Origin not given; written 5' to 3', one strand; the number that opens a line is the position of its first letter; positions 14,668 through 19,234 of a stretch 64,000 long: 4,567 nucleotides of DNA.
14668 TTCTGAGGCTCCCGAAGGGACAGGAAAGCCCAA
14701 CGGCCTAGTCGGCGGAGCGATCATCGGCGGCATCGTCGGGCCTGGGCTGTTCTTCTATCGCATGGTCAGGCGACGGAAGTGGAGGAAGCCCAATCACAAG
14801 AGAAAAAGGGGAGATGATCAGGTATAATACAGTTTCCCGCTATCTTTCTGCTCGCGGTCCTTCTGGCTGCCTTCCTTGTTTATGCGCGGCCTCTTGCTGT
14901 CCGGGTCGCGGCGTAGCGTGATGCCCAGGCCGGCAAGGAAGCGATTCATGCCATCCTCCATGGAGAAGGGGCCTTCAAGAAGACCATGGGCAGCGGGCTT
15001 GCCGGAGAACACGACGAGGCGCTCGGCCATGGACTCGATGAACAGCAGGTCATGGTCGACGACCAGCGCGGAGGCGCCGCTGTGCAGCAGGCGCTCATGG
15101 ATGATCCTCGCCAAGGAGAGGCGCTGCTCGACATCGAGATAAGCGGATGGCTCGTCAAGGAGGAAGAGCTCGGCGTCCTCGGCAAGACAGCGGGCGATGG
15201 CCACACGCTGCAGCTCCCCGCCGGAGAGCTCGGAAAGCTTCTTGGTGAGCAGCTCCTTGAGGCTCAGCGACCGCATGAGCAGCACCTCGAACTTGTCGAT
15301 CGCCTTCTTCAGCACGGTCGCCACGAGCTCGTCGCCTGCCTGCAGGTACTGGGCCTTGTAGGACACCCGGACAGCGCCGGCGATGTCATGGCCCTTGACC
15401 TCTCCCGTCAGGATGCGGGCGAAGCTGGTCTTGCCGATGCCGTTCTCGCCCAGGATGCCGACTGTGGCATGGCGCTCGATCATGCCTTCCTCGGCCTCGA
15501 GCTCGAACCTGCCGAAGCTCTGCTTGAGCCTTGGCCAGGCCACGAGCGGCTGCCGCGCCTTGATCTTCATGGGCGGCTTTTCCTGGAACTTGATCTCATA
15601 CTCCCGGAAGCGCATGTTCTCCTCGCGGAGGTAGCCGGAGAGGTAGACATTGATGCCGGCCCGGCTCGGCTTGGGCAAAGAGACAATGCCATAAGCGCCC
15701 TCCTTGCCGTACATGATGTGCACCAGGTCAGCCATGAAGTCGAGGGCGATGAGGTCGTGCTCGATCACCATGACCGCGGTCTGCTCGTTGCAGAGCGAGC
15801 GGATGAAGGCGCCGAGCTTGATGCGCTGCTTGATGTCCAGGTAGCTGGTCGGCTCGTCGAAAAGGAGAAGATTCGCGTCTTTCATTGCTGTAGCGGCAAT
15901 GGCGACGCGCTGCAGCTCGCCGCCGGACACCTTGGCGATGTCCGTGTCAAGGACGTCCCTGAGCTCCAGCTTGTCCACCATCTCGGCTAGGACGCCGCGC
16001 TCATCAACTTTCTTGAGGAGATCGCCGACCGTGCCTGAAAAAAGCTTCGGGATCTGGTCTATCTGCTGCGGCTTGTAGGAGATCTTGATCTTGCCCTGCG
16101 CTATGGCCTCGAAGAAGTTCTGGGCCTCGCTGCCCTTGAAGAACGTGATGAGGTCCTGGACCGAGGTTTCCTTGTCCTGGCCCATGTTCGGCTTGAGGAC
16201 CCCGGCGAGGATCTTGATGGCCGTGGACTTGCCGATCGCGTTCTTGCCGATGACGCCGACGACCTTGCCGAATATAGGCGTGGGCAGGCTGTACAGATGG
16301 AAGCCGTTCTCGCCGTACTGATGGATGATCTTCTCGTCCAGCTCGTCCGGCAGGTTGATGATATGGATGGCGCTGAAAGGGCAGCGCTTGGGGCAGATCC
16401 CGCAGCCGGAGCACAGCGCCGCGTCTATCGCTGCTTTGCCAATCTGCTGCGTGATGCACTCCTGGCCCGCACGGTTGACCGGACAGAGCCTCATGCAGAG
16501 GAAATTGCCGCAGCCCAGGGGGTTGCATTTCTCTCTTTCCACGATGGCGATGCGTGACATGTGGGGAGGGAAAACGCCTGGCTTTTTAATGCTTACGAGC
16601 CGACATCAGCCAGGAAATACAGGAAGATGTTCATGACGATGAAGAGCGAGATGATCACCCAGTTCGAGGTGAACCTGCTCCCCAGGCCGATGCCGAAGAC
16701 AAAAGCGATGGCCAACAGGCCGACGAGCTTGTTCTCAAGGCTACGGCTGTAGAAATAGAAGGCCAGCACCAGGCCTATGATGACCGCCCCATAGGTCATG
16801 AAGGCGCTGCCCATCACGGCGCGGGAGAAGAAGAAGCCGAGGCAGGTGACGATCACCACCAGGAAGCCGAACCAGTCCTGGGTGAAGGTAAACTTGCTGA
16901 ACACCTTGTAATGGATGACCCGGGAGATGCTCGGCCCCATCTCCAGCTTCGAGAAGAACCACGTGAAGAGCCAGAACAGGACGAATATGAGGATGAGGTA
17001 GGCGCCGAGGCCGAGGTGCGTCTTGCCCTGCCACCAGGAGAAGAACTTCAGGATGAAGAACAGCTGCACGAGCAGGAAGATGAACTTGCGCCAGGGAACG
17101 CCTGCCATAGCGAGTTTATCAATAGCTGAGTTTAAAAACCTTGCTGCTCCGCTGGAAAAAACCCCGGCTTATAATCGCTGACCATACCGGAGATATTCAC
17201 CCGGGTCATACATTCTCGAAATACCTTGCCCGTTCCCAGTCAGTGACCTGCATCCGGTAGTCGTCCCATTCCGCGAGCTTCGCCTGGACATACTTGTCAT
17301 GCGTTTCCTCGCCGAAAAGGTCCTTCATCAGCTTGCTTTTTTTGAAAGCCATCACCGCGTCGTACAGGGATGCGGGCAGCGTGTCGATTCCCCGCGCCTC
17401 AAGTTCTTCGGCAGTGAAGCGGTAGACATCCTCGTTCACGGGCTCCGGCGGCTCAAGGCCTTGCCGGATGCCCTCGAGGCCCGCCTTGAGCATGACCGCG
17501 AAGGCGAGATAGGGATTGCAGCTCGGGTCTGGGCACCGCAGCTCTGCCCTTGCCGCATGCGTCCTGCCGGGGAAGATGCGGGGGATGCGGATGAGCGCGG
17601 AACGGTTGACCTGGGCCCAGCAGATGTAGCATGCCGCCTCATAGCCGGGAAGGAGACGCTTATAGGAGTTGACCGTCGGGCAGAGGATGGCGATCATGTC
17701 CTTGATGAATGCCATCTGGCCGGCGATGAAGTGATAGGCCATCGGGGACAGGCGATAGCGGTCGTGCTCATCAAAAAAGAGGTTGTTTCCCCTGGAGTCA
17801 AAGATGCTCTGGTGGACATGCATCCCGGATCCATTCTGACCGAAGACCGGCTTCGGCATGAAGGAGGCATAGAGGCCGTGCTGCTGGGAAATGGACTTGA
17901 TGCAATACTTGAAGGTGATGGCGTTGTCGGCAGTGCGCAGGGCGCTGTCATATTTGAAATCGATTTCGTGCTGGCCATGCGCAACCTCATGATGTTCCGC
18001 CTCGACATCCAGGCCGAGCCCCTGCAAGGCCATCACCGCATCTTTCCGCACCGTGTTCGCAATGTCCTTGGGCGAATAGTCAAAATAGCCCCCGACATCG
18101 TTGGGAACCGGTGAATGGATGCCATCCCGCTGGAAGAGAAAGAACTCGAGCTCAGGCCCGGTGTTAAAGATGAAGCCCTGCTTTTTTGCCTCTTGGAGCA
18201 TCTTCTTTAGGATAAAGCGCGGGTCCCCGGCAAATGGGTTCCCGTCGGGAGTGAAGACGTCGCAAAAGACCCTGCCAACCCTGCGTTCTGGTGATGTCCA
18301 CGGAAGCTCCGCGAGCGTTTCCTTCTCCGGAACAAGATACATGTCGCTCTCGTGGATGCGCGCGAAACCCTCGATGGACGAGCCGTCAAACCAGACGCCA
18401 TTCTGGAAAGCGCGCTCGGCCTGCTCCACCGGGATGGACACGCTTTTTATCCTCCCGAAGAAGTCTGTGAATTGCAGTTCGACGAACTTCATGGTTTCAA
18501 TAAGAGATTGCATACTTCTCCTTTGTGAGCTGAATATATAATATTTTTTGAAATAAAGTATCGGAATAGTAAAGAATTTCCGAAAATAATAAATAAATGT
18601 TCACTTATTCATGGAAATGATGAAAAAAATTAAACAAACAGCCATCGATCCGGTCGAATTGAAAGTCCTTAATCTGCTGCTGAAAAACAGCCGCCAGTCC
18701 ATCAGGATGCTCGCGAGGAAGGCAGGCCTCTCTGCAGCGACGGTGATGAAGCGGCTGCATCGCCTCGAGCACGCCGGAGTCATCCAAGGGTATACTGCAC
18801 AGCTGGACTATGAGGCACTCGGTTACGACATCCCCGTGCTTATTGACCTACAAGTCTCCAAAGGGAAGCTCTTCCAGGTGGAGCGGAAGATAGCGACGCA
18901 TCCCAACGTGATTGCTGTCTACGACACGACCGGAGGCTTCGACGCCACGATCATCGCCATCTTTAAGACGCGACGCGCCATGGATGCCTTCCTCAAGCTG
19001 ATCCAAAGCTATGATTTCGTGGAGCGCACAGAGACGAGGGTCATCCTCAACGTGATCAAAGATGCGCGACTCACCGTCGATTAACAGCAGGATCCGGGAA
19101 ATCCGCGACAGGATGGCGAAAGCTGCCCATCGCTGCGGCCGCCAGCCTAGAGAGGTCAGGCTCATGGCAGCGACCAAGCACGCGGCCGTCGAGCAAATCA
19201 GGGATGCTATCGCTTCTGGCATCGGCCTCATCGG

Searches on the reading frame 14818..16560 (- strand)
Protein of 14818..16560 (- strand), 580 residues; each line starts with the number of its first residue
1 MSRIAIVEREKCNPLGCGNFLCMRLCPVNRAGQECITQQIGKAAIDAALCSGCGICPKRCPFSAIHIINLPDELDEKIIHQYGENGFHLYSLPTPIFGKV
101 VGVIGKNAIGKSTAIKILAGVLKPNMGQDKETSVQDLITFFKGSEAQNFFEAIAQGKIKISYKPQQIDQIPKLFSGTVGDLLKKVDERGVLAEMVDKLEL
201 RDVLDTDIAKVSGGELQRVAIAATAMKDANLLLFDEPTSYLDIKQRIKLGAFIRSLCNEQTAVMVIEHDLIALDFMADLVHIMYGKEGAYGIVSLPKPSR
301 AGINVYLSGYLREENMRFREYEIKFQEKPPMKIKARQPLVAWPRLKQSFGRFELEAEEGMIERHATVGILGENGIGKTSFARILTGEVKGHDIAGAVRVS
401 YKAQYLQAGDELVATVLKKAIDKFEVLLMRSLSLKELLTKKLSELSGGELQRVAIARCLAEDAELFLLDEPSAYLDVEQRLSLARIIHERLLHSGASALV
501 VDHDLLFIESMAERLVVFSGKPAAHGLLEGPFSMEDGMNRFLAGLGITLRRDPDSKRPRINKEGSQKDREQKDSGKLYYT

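Call 82: search_protein_families(library=pfam, proteins=[window:14818-16560:-], max_evalue=0.0001)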
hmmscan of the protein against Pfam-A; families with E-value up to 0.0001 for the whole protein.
window:14818-16560:- (580 aa): 4 families
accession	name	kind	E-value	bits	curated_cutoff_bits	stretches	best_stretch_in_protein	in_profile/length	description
PF00005.33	ABC_tran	-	6.6e-37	127.6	25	2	98-239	11-137/137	ABC transporter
PF02463.25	SMC_N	-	5.4e-10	39.5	40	0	96-284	22-213/220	RecF/RecN/SMC N terminal domain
PF04068.21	Fer4_RLI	-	2.3e-07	30.9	23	1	3-34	2-35/35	Possible Fer4-like domain in RNase L inhibitor, RLI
PF13304.12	AAA_21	-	4.3e-06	27.4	27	0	101-122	2-23/304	AAA domain, putative AbiEii toxin, Type IV TA system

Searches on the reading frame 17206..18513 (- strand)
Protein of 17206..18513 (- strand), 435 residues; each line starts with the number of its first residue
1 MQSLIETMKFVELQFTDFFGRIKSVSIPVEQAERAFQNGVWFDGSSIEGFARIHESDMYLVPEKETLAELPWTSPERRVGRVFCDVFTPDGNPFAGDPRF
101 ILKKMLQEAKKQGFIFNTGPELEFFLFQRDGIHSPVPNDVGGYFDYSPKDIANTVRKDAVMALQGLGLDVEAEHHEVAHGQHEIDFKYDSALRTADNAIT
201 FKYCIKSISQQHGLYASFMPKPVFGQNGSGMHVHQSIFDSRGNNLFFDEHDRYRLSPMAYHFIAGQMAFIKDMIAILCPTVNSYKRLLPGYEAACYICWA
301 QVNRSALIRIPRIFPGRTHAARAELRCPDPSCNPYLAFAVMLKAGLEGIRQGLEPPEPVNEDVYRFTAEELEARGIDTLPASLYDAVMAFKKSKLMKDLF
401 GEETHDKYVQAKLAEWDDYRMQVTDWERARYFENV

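Call 82: search_protein_families(library=pfam, proteins=[window:17206-18513:-], max_evalue=0.0001)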
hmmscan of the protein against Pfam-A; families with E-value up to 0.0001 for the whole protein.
window:17206-18513:- (435 aa): 2 families
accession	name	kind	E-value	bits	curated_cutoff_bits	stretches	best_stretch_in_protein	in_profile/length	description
PF00120.29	Gln-synt_C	-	4.1e-128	427.7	24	1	96-431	2-344/344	Glutamine synthetase, catalytic domain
PF03951.24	Gln-synt_N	-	4.5e-30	103.5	33.4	1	8-89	2-82/82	Glutamine synthetase, beta-Grasp domain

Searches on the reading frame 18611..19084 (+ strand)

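Call 82: search_protein_families(library=pfam, proteins=[window:18611-19084:+], max_evalue=0.0001)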
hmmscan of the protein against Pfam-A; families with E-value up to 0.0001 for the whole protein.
window:18611-19084:+ (157 aa): 6 families
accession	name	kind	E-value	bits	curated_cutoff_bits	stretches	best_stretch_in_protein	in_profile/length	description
PF01037.27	AsnC_trans_reg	-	6e-13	48.9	25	1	80-147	3-72/73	Lrp/AsnC ligand binding domain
PF13412.12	HTH_24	-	8.2e-11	41.7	21.9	1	13-59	2-48/48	Winged helix-turn-helix DNA-binding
PF13404.12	HTH_AsnC-type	-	2.4e-09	37.3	27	1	12-53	1-42/42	AsnC-type helix-turn-helix domain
PF01047.28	MarR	-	4e-05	23.8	24.6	1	14-59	3-48/59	MarR family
PF25212.1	HVO_A0114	-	5.6e-05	23.3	27.6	0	11-59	19-67/84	HVO_A0114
PF09339.16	HTH_IclR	-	8e-05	22.8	22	0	17-58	6-48/52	IclR helix-turn-helix domain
